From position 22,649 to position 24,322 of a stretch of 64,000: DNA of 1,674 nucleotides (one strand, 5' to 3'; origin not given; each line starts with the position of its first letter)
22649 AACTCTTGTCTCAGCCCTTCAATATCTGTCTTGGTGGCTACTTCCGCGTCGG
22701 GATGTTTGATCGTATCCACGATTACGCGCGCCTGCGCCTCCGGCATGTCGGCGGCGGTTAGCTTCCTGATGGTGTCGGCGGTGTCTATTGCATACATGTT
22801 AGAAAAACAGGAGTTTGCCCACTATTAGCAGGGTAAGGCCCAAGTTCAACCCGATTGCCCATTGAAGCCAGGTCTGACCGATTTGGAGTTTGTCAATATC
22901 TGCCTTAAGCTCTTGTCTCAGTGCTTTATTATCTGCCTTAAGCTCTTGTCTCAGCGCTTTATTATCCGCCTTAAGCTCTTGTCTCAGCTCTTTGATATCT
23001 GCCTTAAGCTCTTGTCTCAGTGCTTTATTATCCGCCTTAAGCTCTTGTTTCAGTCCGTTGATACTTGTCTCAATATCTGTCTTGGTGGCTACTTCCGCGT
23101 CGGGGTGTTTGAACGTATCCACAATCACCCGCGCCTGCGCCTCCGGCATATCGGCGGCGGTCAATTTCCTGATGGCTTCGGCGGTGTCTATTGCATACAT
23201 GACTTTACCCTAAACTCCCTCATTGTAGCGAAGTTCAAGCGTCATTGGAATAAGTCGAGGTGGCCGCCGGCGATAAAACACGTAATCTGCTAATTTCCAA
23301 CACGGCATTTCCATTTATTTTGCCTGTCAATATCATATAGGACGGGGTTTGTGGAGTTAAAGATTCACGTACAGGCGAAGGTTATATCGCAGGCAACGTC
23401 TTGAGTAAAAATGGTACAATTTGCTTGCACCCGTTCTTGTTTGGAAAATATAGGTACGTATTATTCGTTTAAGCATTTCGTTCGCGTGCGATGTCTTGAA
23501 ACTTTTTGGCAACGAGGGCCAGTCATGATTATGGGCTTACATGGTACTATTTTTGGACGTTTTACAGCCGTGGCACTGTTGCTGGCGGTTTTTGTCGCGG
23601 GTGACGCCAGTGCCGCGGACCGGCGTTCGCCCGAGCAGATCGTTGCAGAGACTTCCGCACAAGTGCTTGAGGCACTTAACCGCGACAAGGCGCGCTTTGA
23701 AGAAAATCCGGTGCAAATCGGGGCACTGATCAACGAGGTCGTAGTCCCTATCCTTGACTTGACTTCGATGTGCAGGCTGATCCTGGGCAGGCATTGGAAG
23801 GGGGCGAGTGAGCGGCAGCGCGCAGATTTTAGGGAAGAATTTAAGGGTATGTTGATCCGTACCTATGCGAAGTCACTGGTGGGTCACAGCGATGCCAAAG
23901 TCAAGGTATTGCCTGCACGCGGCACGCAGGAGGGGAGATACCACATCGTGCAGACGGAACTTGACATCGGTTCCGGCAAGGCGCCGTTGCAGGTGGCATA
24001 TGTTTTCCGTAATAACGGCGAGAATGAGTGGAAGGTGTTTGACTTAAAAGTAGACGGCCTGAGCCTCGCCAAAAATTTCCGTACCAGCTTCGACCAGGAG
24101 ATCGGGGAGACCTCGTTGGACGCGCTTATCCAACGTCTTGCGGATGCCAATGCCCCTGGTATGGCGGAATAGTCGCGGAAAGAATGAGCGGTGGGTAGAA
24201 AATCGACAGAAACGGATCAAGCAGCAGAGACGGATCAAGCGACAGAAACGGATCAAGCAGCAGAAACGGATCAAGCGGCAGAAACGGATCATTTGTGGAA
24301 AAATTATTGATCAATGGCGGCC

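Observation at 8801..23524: About 14.7-kb accessory island inserted into a conserved yrbG - kds/lpt/rpoN core locus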

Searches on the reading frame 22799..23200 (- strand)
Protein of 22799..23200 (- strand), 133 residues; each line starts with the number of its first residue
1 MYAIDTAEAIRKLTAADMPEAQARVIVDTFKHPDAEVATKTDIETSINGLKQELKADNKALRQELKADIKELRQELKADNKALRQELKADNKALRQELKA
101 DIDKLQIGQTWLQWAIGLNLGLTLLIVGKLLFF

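Call 3: search_protein_families(library=pfam, proteins=[window:22799-23200:-], max_evalue=0.01)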
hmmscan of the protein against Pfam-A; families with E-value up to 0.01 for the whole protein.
window:22799-23200:- (133 aa): 7 families
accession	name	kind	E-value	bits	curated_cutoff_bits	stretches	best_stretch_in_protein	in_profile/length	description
PF01442.23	Apolipoprotein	-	1.2e-06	28.8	90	1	39-106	27-94/190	Apolipoprotein A1/A4/E domain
PF07798.16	CCDC90-like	-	1.6e-05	25.3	33.5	1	4-107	1-104/175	Coiled-coil domain-containing protein 90-like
PF07902.16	Gp58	-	0.00013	20.8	34.5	1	41-106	146-211/594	gp58-like protein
PF12474.13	PKK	-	0.001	19.6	25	1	39-98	34-93/139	Polo kinase kinase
PF14197.11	Cep57_CLD_2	-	0.006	17.1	27.1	0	52-69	48-65/67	Centrosome localisation domain of PPC89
PF14235.11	DUF4337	-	0.008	16.8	27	1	47-132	57-143/161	Domain of unknown function (DUF4337)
PF17201.10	Cache_3-Cache_2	-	0.0082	15.9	27.7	0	36-112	9-78/299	Cache 3/Cache 2 fusion domain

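Call 27: search_solved_structures(query=window:22799-23200:-, max_evalue=1)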
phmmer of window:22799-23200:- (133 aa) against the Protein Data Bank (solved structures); distinct sequences matched with E-value up to 1: 8.
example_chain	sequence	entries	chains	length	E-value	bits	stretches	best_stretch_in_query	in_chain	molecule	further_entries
6h9l_A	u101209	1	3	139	0.012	19.1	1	36-97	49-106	Uncharacterized protein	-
6e2j_B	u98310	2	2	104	0.14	15.7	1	22-88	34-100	Keratin, type I cytoskeletal 10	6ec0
6gsi_I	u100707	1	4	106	0.18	15.4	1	42-108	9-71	VP2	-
8f7n_A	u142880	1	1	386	0.24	15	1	35-99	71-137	Methyl-accepting chemotaxis protein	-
2jee_A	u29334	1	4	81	0.5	13.9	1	27-89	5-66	CELL DIVISION PROTEIN ZAPB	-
4nqj_A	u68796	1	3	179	0.69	13.5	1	41-106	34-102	E3 ubiquitin-protein ligase TRIM69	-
6tmf_M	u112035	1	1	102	0.72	13.4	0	16-70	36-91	30S ribosomal protein S10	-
7o37_d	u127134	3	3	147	0.86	13.2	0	76-133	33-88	Cytochrome c oxidase subunit 4 isoform 1, mitochondrial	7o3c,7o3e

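Call 37: find_homologous_proteins(query=window:22799-23200:-, max_evalue=0.001)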
Query window:22799-23200:- (133 aa): 106 proteins with E <= 0.001 among 3736 candidates.
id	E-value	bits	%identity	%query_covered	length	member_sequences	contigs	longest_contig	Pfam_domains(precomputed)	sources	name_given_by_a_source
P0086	3.0e-76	271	100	100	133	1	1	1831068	PF01442.24,PF07798.17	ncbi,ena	-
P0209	3.8e-63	229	82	100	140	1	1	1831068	PF01442.24,PF07902.17,PF07798.17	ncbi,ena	-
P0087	7.6e-56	205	86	100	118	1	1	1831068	PF07798.17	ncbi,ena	-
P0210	7.5e-54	199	76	100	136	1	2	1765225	PF01442.24,PF07798.17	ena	-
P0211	1.3e-50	188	75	100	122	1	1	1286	-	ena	-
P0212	4.0e-45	171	69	100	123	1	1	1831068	-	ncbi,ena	-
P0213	2.0e-44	169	68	100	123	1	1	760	-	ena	-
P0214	1.8e-42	162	62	100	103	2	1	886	-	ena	-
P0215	3.2e-40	155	65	100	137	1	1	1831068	PF27276.1,PF07798.17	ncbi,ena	-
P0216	5.6e-40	154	64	100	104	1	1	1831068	-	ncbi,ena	-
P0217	3.9e-38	148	62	100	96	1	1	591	-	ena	-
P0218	3.6e-37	145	62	100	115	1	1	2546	-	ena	-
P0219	9.9e-33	131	59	100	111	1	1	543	-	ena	-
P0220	3.9e-32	129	57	100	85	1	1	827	-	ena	-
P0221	4.5e-32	129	54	100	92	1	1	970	PF07798.17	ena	-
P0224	3.7e-25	106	53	100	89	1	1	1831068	PF07798.17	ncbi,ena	-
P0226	3.0e-23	100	47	100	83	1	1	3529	-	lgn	-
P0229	4.0e-16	77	37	99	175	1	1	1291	PF07798.17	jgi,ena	jgi:hypothetical protein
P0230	5.5e-16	77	44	71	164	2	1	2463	PF01442.24,PF07798.17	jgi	jgi:DNA anti-recombination protein RmuC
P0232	1.2e-15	76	38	99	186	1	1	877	PF07798.17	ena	-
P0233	1.5e-15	75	46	85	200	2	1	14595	PF07798.17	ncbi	-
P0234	2.1e-14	72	50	73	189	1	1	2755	PF07798.17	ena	-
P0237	8.0e-13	67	34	98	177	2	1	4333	PF07798.17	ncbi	-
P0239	7.0e-12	64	40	89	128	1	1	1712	PF07798.17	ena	-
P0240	1.0e-11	63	38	98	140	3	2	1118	PF01442.24,PF07798.17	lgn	-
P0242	3.7e-11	61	51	72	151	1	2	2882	PF27276.1,PF01442.24,PF07798.17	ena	-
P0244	1.2e-10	60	51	53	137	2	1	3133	PF07798.17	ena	-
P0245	1.2e-10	60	43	66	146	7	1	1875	PF01442.24,PF07798.17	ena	-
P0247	1.7e-10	59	53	54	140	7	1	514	PF01442.24,PF07798.17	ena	-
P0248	2.2e-10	59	42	65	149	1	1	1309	PF01442.24,PF07798.17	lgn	-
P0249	5.5e-10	57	42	71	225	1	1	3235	PF01442.24,PF07798.17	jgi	jgi:hypothetical protein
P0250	1.5e-9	56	48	72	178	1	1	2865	PF07798.17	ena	-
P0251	1.9e-9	56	48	72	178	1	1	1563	PF07798.17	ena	-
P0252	2.1e-9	56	48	72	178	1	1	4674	PF07798.17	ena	-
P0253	3.7e-9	55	39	71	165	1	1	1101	PF27276.1,PF07798.17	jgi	jgi:chromosome segregation ATPase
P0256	1.5e-8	53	44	68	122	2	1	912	PF07798.17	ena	-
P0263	2.3e-7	49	40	74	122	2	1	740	PF27276.1,PF07798.17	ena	-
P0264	4.2e-7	48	42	59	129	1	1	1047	PF07798.17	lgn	-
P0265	4.5e-7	48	35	79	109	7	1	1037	PF07798.17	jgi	jgi:hypothetical protein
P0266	6.0e-7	48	49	47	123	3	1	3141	PF27276.1,PF01442.24,PF07798.17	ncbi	-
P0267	6.5e-7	48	49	50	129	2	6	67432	PF07798.17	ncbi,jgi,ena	jgi:hypothetical protein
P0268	7.9e-7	47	49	50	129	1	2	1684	PF07798.17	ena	-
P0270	1.0e-6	47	46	50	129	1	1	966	PF07798.17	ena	-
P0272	2.7e-6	46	31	86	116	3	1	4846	PF27276.1,PF07798.17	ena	-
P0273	2.9e-6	45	40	69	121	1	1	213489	PF07798.17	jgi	-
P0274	3.4e-6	45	48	50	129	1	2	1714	PF07798.17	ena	-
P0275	3.6e-6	45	48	50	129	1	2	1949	PF07798.17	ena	-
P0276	4.6e-6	45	48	50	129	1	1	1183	PF07798.17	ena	-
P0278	5.5e-6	45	46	59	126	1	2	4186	PF07798.17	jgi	jgi:predicted nucleic acid-binding Zn-ribbon protein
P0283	1.2e-5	43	37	89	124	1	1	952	PF07798.17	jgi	jgi:hypothetical protein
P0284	1.5e-5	43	39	69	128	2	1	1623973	PF07798.17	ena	-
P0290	3.4e-5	42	29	100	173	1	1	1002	PF01442.24,PF07798.17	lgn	-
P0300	3.2e-4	39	42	58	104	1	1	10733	PF07798.17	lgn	-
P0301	3.3e-4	39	43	52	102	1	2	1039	PF07798.17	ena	-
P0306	6.0e-4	38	31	77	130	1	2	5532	PF07798.17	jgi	jgi:hypothetical protein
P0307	6.2e-4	38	31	90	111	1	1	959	PF27276.1,PF07798.17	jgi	jgi:hypothetical protein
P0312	9.9e-4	37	50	42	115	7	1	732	PF07798.17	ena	-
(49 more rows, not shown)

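Call 38: find_encoding_contigs(protein=P0210, flank=10000, max_places=4)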
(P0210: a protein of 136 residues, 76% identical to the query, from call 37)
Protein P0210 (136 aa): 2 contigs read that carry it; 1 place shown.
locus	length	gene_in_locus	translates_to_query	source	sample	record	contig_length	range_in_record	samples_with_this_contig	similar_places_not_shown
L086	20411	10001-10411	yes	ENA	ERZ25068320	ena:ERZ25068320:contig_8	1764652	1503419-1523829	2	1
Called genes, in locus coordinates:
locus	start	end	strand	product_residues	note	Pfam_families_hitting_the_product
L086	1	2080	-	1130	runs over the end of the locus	PF00580:UvrD-helicase, PF13245:AAA_19, PF13401:AAA_22 (faint), PF13361:UvrD_C, PF13538:UvrD_C_2 (faint), PF12705:PDDEXK_1 (weak)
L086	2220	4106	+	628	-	PF02518:HATPase_c, PF00204:DNA_gyraseB, PF01751:Toprim, PF00986:DNA_gyraseB_C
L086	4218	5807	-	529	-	-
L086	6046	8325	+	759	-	PF00521:DNA_topoisoIV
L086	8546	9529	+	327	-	-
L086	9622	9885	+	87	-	-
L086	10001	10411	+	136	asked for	PF07798:CCDC90-like (weak), PF01442:Apolipoprotein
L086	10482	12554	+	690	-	PF01555:N6_N4_Mtase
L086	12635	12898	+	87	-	-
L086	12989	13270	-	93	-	PF21716:dnstrm_HI1420, PF01381:HTH_3 (faint)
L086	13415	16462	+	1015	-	PF04851:ResIII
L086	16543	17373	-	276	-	PF13353:Fer4_12 (weak), PF04055:Radical_SAM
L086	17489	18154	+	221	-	PF08207:EFP_N, PF01132:EFP, PF09285:Elong-fact-P_C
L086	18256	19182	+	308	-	PF00152:tRNA-synt_2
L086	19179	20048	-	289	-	PF27523:PSD, PF02666:PS_Dcarbxylase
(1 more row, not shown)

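Call 52: search_protein_families(library=phrogs, proteins=[window:22799-23200:-], max_evalue=0.01)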
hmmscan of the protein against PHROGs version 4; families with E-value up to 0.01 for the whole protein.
window:22799-23200:- (133 aa): 10 families
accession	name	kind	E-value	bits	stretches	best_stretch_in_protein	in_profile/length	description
phrog_9415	-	unknown function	4.6e-11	43.9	1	3-103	5-118/168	-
phrog_17872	-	unknown function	1.2e-06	29.9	1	3-89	5-66/100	-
phrog_21734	-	unknown function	3.7e-06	28.2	1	34-123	58-148/156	-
phrog_7686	-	lysis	0.00017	22.7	0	40-77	66-103/112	Rz-like spanin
phrog_22507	-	unknown function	0.00028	21.7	1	38-106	137-205/222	-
phrog_10127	-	unknown function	0.00039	21.8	0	59-78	39-58/103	-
phrog_1899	-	unknown function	0.0013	18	1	41-106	181-246/933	-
phrog_9105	-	unknown function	0.0037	18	1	46-105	95-154/190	-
phrog_5345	-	unknown function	0.0042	18.5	0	64-89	68-93/104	-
phrog_29668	-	unknown function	0.0082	16.3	0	51-106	125-180/357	-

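Call 62: find_encoding_contigs(protein=P0226, flank=5000, max_places=4)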
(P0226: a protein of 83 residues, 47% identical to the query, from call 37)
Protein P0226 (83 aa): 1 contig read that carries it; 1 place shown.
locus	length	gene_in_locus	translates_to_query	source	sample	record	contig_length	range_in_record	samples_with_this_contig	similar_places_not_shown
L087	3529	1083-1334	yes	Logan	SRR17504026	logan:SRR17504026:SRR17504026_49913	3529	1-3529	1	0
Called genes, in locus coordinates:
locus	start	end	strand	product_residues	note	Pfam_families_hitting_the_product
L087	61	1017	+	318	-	PF18863:AbiJ_NTD4, PF14355:Abi_C (faint)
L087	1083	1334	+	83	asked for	-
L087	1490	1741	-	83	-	PF21716:dnstrm_HI1420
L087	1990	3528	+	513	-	?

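Call 63: find_encoding_contigs(protein=P0218, flank=5000, max_places=4)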
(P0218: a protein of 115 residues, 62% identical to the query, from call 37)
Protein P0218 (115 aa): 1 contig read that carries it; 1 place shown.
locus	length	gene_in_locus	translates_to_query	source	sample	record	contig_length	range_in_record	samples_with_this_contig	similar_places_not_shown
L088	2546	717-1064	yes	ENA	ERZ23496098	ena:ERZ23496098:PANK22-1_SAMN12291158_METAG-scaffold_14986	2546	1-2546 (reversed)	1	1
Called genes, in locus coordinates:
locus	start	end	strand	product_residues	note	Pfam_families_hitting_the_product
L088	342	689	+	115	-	-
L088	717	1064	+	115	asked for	-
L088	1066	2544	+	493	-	?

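Call 69: search_protein_families(library=ncbifam, proteins=[window:22799-23200:-], max_evalue=0.01)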
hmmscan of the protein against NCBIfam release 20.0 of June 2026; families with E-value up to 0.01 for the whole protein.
window:22799-23200:- (133 aa): 3 families
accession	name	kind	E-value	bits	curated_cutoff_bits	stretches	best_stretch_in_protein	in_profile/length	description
NF037998.2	RND_1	equivalog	0.00019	19.3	400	1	33-100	1068-1132/1237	protein translocase SecDF, variant type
NF006293.0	PRK08476.1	equivalog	0.0056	16.9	118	1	6-79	63-137/141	F0F1 ATP synthase subunit B'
TIGR03752.1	conj_TIGR03752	hypoth_equivalog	0.0087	15.4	241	1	15-122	53-159/471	TIGR03752 family integrating conjugative element protein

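Call 70: search_protein_families(library=padloc, proteins=[window:22799-23200:-], max_evalue=0.01)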
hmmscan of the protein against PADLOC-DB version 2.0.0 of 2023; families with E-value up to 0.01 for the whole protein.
window:22799-23200:- (133 aa): 7 families
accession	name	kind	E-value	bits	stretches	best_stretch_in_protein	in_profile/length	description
PDLC00505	JetC1|JetC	-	0.0013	14.8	1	42-103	410-470/1118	DUF3584 domain; MukB-like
PDLC00930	Cas12u1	-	0.0015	15.4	1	34-102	52-132/533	Cas12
PDLC03841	LeoBC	-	0.0025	15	1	29-105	335-453/601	-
PDLC03865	LmuB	-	0.0047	13.1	1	41-103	554-848/1007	-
PDLC00637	ZorA2|ZorA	-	0.0071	13.2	1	41-99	330-392/420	MotA/ExbB/TolQ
PDLC03863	LmuB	-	0.0074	13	1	39-104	352-413/610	-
PDLC00640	ZorA2|ZorA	-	0.0095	12.6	1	41-105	446-506/590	MotA/ExbB/TolQ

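Call 78: find_related_loci(query=window:22799-23200:-, collection=metagenome_contigs, flank=5000)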
Query window:22799-23200:- (133 aa) in metagenome_contigs; peptide patterns used: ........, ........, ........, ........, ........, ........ (x = any residue, [..] = any of these).
172 stretches matched a pattern, but none encodes a relative of the query by tblastn (E <= 1e-3).

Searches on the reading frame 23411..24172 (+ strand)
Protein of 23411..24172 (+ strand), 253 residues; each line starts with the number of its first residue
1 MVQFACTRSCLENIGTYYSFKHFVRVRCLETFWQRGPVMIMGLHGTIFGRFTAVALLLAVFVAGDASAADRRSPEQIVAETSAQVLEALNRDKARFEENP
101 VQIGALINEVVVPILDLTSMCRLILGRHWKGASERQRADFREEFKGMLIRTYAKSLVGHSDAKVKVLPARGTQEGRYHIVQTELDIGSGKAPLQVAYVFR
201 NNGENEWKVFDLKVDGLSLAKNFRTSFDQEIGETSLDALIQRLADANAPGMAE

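Call 3: search_protein_families(library=pfam, proteins=[window:23411-24172:+], max_evalue=0.01)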
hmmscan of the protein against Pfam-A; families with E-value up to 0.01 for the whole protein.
window:23411-24172:+ (253 aa): 1 family
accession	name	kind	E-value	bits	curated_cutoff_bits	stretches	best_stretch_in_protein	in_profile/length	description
PF05494.18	MlaC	-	1.1e-42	146.1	26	1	80-244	2-165/166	MlaC protein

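Call 69: search_protein_families(library=ncbifam, proteins=[window:23525-24172:+], max_evalue=0.01)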
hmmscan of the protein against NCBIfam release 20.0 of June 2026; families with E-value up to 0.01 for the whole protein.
window:23525-24172:+ (215 aa): 2 families
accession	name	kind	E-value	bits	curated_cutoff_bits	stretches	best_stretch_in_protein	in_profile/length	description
TIGR03481.1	HpnM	hypoth_equivalog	8.1e-19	67.7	160.1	1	14-209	6-195/200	hopanoid biosynthesis associated membrane protein HpnM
NF011697.0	PRK15117.1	equivalog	1.8e-18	67.1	195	1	10-207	2-199/211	phospholipid-binding protein MlaC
